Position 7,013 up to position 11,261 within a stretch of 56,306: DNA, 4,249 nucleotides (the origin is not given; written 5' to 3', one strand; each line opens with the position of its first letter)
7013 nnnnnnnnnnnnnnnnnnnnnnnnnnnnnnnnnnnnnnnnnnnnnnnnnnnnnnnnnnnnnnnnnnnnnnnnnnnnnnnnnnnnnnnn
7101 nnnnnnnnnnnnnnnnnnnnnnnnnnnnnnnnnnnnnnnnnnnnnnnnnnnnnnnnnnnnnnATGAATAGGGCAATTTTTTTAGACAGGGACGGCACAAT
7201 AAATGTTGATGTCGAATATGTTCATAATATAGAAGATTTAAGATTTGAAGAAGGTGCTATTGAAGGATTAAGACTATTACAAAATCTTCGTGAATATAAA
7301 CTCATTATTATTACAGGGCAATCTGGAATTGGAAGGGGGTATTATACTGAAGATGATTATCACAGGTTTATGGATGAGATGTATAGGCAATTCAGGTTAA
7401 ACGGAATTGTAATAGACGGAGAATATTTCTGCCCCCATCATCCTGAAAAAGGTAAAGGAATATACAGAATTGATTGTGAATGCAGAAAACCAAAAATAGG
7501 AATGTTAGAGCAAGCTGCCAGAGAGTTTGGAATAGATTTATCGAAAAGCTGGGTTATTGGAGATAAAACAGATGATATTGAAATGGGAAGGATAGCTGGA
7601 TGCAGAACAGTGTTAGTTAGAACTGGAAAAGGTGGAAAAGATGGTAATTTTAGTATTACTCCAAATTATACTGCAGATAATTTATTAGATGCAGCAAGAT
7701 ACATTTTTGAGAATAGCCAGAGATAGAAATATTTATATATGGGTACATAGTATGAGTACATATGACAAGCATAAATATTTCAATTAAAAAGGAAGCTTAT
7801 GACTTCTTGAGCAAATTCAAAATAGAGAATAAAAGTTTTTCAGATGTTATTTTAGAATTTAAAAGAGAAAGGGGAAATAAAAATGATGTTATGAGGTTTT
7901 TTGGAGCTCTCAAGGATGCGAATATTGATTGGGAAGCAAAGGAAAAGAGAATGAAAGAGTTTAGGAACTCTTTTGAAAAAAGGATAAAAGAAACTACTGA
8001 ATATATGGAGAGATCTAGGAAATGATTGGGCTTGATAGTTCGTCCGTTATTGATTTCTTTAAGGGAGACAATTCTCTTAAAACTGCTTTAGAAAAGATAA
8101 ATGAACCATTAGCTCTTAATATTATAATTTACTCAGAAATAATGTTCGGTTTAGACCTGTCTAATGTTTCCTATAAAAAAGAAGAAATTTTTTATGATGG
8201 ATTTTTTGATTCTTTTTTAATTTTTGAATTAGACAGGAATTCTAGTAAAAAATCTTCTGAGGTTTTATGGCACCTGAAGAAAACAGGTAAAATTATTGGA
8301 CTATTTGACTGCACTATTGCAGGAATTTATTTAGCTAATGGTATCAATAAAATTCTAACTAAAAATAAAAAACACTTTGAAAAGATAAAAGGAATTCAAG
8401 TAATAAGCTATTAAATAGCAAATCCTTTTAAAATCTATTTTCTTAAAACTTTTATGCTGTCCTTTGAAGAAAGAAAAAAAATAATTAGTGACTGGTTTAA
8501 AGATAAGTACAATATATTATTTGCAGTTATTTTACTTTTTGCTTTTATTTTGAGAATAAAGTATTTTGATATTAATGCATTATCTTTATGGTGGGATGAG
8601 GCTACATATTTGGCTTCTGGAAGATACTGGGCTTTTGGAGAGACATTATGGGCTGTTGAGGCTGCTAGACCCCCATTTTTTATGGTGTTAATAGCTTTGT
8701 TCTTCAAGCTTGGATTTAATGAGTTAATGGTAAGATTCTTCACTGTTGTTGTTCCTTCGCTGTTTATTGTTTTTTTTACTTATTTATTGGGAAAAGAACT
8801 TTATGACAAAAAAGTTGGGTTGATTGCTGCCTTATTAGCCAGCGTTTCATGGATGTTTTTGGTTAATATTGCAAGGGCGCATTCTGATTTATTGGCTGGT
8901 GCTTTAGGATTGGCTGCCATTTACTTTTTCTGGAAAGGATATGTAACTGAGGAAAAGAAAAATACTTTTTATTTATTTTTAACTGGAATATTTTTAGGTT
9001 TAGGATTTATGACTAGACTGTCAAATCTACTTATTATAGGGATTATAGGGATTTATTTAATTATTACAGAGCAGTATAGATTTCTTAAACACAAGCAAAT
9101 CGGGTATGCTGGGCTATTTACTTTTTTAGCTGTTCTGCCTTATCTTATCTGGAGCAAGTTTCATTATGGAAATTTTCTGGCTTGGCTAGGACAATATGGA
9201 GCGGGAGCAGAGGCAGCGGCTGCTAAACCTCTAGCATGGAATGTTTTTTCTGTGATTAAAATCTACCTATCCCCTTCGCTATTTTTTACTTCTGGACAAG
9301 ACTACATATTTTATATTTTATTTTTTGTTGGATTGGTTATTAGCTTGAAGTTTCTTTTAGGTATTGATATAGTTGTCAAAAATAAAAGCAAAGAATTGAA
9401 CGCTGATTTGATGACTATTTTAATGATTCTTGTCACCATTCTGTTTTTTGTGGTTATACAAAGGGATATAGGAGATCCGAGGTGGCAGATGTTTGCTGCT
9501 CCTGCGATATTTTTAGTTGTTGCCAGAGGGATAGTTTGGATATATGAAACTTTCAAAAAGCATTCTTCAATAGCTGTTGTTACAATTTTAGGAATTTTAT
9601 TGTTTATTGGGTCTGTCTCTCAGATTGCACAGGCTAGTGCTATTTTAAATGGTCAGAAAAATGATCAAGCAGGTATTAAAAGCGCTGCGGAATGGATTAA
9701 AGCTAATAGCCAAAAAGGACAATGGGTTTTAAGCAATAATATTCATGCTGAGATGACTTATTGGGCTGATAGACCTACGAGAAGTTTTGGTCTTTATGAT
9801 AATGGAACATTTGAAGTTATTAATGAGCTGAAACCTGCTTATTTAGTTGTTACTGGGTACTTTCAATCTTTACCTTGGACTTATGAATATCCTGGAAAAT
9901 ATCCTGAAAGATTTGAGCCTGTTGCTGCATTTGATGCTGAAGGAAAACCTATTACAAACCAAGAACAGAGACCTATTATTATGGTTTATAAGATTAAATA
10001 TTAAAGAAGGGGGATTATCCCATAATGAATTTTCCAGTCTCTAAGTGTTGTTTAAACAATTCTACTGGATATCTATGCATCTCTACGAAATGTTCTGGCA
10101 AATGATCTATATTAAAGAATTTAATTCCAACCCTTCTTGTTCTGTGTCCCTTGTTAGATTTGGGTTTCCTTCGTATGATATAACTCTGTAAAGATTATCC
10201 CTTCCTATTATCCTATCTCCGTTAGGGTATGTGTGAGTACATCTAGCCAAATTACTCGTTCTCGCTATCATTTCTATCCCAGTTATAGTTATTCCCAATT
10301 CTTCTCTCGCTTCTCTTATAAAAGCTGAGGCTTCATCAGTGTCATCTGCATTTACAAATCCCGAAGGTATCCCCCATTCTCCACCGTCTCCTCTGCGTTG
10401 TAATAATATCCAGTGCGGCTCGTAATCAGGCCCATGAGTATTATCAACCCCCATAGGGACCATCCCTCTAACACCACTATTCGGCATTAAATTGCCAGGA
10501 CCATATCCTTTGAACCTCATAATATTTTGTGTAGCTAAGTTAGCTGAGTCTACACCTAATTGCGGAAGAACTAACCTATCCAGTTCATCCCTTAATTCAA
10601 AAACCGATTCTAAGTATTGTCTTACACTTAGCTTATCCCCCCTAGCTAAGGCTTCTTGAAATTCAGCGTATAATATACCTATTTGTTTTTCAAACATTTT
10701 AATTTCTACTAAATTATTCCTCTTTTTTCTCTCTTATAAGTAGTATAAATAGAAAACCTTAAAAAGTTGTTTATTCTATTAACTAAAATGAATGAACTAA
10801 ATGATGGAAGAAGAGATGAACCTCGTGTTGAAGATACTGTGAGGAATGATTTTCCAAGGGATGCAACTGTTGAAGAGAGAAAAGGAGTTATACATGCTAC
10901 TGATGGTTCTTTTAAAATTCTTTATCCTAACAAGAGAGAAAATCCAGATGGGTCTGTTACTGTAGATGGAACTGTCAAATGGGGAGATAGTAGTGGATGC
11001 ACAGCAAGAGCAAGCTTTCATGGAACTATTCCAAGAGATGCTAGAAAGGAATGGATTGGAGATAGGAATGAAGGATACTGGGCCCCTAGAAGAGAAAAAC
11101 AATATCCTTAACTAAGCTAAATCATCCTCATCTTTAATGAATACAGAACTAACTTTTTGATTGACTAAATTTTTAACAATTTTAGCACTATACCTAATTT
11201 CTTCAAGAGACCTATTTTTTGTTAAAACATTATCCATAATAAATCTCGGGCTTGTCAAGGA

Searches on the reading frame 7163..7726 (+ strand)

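Call 12: search_protein_families(library=pfam, proteins=[window:7163-7726:+], max_evalue=0.001)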
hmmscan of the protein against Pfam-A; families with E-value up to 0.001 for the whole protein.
window:7163-7726:+ (187 aa): 5 families
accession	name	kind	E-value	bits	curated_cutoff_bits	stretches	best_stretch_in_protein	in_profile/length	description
PF13242.12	Hydrolase_like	-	2.2e-18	66.4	22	1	107-177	2-75/75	HAD-hyrolase-like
PF13419.12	HAD_2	-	3.1e-07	31.1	23.8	1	104-152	130-178/178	Haloacid dehalogenase-like hydrolase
PF00702.32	Hydrolase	-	5.6e-07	30.6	26.4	1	94-146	151-191/191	haloacid dehalogenase-like hydrolase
PF08645.17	PNK3P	-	0.00066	19.9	22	1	32-138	34-129/161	Polynucleotide kinase 3 phosphatase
PF12710.13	HAD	-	0.00069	20.5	27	0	104-143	147-189/189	haloacid dehalogenase-like hydrolase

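Call 71: search_protein_families(library=ncbifam, proteins=[window:7163-7726:+], max_evalue=0.00001)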
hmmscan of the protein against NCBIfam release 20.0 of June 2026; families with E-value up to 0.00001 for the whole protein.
window:7163-7726:+ (187 aa): 9 families
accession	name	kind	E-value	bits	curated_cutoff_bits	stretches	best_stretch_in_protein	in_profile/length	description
NF006506.0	PRK08942.1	equivalog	6.7e-53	178.9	178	1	2-184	3-180/182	D-glycero-beta-D-manno-heptose 1,7-bisphosphate 7-phosphatase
TIGR00213.1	GmhB_yaeD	subfamily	7.4e-49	165.8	149.6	1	2-157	1-155/176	D-glycero-beta-D-manno-heptose 1,7-bisphosphate 7-phosphatase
TIGR01656.1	Histidinol-ppas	subfamily_domain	5.7e-40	136.6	84.15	1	4-152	2-146/149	histidinol-phosphate phosphatase domain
NF050049.1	HBPPhtaseGmhB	domain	8.2e-39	133.1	250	1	2-163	3-154/171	D-glycero-alpha-D-manno-heptose-1,7-bisphosphate 7-phosphatase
TIGR01662.1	HAD-SF-IIIA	subfamily_domain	1e-33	116.4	44.6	1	3-154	1-140/141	HAD-IIIA family hydrolase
NF005264.0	PRK06769.1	equivalog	2.2e-28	99.2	217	1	3-184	5-174/175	HAD-IIIA family hydrolase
NF003937.0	PRK05446.1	equivalog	1e-25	90.5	443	1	2-152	3-148/355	bifunctional histidinol-phosphatase/imidazoleglycerol-phosphate dehydratase HisB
TIGR01261.1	hisB_Nterm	equivalog_domain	9.4e-25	87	140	1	3-149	2-143/161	histidinol-phosphatase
NF009696.0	PRK13222.1-3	equivalog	8.8e-06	25.5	359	0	108-175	142-206/223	N-acetylmuramic acid 6-phosphate phosphatase MupP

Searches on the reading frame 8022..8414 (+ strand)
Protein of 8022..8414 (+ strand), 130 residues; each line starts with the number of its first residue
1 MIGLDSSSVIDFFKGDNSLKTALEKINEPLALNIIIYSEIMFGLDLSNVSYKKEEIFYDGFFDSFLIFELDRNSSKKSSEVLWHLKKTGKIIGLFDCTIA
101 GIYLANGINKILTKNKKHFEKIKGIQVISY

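Call 12: search_protein_families(library=pfam, proteins=[window:8022-8414:+], max_evalue=0.001)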
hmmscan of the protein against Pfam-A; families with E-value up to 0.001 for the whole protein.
window:8022-8414:+ (130 aa): 1 family
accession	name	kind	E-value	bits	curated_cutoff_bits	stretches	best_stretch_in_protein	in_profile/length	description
PF01850.27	PIN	-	6.8e-10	40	23.6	1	4-123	3-118/120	PIN domain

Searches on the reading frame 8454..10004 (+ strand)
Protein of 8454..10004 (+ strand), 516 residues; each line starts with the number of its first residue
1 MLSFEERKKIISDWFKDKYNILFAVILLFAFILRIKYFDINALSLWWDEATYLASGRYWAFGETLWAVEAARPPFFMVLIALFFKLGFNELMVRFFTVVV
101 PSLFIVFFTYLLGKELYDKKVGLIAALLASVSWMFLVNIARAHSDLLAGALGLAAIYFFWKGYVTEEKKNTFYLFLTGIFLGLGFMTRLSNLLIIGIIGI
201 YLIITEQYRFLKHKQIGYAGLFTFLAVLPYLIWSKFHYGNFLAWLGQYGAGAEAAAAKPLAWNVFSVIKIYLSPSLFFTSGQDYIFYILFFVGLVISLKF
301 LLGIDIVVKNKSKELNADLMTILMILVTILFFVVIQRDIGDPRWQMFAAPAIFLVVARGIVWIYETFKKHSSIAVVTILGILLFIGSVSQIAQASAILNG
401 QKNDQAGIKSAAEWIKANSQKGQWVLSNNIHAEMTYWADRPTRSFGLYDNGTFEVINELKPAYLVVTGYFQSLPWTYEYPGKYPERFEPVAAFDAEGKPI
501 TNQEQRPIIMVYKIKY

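Call 5: search_protein_families(library=pfam, proteins=[window:8454-10004:+], max_evalue=0.01)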
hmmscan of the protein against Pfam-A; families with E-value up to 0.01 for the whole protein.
window:8454-10004:+ (516 aa): 2 families
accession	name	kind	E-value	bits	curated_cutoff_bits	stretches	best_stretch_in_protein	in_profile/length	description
PF13231.12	PMT_2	-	3.9e-18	66.6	26.1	1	72-233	2-160/160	Dolichyl-phosphate-mannose-protein mannosyltransferase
PF02366.24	PMT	-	2.1e-07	31.2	22.7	1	88-238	80-238/245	Dolichyl-phosphate-mannose-protein mannosyltransferase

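Call 42: search_solved_structures(query=window:8454-10004:+, max_evalue=0.01)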
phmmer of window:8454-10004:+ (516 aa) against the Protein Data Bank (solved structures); distinct sequences matched with E-value up to 0.01: 0.

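Call 71: search_protein_families(library=ncbifam, proteins=[window:8454-10004:+], max_evalue=0.00001)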
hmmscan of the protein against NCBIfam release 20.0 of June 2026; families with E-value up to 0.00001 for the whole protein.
window:8454-10004:+ (516 aa): 0 families

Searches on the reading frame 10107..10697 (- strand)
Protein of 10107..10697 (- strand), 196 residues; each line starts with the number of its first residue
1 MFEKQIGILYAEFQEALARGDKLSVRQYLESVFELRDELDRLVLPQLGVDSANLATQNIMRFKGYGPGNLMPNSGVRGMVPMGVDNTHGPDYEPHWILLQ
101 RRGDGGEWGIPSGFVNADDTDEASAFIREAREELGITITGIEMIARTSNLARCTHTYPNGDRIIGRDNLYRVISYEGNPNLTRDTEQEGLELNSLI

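Call 5: search_protein_families(library=pfam, proteins=[window:10107-10697:-], max_evalue=0.01)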
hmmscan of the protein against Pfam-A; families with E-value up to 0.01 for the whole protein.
window:10107-10697:- (196 aa): 2 families
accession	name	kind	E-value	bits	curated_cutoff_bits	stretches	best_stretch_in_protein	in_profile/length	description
PF00293.34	NUDIX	-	8e-10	39.3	21.1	1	97-187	17-107/134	NUDIX domain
PF22327.2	Nudt16-like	-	0.001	19.5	27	1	95-146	23-73/161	U8 snoRNA-decapping enzyme-like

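Call 71: search_protein_families(library=ncbifam, proteins=[window:10107-10697:-], max_evalue=0.00001)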
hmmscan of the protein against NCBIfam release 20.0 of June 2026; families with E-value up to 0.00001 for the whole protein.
window:10107-10697:- (196 aa): 1 family
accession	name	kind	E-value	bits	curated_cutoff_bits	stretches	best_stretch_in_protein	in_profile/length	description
NF006530.0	PRK08999.1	equivalog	5.5e-06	25.6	245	1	103-180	30-97/315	Nudix family hydrolase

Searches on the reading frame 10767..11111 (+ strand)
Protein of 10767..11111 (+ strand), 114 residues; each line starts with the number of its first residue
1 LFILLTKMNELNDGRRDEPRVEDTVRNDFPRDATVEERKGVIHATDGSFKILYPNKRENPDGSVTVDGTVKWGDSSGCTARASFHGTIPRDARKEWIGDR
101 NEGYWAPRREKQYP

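Call 47: search_protein_families(library=pfam, proteins=[window:10767-11111:+], max_evalue=0.001)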
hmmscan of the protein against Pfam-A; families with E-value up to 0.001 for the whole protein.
window:10767-11111:+ (114 aa): 0 families
